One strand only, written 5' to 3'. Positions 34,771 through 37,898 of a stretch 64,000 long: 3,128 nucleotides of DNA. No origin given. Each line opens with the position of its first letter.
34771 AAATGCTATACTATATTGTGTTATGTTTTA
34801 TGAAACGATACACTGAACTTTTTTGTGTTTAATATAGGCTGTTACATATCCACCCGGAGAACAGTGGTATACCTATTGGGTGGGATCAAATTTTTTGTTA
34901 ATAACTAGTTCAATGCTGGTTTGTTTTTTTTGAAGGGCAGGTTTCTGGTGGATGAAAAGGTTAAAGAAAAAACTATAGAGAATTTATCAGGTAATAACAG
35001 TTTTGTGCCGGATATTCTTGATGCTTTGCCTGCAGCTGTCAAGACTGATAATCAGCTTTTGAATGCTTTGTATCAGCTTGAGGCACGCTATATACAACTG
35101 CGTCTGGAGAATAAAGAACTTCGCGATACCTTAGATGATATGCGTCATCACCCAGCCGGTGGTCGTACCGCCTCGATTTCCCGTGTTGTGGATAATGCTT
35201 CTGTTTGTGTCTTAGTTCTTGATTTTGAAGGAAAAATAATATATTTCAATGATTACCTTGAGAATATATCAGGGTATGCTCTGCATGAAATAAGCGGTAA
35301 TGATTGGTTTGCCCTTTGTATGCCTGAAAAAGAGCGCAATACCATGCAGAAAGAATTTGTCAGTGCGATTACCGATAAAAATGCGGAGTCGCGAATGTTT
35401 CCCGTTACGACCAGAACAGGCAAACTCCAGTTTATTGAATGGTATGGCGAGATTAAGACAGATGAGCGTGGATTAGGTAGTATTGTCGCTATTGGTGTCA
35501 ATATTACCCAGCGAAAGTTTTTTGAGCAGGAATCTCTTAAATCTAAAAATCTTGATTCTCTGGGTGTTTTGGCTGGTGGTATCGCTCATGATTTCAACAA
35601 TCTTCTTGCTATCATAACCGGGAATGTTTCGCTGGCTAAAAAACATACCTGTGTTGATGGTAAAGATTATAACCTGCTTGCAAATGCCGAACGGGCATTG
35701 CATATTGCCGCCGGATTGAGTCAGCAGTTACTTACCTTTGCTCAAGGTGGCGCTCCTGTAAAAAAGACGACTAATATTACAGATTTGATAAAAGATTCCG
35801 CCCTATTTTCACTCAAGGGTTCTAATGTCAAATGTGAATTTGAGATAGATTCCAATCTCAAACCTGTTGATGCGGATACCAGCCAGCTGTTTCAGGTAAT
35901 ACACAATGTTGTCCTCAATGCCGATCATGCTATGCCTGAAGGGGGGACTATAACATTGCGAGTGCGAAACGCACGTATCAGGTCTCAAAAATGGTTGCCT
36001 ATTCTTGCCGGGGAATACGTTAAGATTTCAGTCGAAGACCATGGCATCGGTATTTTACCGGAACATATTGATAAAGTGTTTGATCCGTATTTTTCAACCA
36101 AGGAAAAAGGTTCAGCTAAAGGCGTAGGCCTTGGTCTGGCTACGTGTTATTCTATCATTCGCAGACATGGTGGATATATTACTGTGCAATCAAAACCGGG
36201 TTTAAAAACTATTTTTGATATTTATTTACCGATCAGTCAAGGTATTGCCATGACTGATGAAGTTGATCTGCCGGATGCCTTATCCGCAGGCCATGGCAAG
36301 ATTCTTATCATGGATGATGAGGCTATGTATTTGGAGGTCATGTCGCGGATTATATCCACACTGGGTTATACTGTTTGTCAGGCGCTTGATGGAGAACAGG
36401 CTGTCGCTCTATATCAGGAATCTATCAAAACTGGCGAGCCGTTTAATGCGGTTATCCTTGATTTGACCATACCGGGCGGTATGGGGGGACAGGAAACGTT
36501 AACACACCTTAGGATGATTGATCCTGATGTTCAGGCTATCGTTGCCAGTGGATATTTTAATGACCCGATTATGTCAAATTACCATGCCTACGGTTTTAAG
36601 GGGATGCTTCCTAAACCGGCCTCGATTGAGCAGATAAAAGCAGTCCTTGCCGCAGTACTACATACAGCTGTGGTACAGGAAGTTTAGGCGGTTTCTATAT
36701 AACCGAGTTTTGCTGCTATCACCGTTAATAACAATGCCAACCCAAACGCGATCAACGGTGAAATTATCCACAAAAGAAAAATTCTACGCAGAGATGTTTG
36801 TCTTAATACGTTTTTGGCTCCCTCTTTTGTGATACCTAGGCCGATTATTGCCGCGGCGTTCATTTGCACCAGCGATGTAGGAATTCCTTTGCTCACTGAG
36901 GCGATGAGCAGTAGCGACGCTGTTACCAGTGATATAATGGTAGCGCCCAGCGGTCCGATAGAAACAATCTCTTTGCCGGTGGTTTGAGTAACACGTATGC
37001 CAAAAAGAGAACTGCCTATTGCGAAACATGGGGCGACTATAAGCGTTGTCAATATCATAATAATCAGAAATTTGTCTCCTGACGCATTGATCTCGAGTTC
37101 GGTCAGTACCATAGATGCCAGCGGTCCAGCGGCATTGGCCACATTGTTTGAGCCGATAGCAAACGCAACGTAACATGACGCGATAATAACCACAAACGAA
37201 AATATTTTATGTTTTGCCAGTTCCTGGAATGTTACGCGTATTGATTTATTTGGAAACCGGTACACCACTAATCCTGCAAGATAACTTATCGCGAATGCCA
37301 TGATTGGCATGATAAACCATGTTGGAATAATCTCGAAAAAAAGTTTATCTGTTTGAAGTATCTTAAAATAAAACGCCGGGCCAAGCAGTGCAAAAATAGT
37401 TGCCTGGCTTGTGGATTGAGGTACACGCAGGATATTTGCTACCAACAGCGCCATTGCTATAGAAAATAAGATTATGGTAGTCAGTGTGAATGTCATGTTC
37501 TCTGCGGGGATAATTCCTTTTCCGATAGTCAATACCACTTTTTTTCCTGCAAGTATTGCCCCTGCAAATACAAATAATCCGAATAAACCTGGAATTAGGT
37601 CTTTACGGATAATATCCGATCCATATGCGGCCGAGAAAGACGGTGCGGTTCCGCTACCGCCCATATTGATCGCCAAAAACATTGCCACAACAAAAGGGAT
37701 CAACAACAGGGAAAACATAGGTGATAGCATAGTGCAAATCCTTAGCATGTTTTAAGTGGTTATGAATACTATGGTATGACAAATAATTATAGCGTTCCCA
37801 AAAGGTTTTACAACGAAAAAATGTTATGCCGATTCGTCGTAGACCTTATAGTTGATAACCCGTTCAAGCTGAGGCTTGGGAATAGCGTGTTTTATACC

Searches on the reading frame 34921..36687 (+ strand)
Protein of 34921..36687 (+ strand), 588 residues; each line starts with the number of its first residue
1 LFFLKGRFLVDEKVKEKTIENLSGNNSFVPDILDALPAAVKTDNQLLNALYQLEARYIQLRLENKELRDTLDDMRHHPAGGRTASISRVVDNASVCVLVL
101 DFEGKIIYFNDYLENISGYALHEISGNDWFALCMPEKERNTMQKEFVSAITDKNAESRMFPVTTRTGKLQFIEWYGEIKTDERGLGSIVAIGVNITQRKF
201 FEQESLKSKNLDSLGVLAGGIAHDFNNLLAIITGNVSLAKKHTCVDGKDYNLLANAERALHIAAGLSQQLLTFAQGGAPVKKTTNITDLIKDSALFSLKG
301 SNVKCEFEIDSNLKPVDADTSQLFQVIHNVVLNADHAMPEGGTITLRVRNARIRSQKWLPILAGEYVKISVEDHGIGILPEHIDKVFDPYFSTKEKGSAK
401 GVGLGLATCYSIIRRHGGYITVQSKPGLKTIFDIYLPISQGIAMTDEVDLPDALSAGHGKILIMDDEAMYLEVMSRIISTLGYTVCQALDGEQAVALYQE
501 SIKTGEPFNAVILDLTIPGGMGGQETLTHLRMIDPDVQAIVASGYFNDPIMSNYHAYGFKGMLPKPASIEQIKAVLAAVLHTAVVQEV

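Call 17: search_protein_families(library=pfam, proteins=[window:34921-36687:+])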
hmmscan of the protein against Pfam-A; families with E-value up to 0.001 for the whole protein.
window:34921-36687:+ (588 aa): 6 families
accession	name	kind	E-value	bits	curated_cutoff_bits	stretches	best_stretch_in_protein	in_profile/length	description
PF02518.31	HATPase_c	-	2.6e-23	83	26.4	1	319-439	2-110/111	Histidine kinase-, DNA gyrase B-, and HSP90-like ATPase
PF00072.30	Response_reg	-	4.8e-15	56.1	30.2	1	461-576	1-110/111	Response regulator receiver domain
PF08447.18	PAS_3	-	3.1e-07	31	25.6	1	106-184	1-80/89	PAS fold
PF13426.13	PAS_9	-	2.8e-05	24.8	27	1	95-197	2-103/103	PAS domain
PF00989.32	PAS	-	0.00023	21.6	22.6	1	87-156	4-72/113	PAS fold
PF00512.31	HisKA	-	0.00086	19.7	26.9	0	217-277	5-64/66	His Kinase A (phospho-acceptor) domain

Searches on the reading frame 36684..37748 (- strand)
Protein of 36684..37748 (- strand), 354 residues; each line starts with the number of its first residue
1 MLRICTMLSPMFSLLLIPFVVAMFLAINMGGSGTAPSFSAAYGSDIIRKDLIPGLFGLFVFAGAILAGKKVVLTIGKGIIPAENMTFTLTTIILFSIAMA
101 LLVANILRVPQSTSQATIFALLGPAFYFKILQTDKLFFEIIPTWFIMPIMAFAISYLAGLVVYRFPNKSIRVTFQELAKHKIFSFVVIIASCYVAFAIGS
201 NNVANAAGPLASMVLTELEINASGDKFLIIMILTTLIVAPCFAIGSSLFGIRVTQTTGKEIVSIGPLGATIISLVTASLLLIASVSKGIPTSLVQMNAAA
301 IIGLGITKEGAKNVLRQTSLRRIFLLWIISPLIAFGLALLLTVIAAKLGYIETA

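Call 89: search_protein_families(library=pfam, proteins=[window:36684-37748:-], max_evalue=0.001)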
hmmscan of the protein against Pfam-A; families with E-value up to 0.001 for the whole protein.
window:36684-37748:- (354 aa): 1 family
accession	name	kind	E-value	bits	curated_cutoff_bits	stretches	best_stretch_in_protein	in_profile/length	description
PF01384.25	PHO4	-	1.1e-48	166.5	33.7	2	29-338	1-350/350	Phosphate transporter family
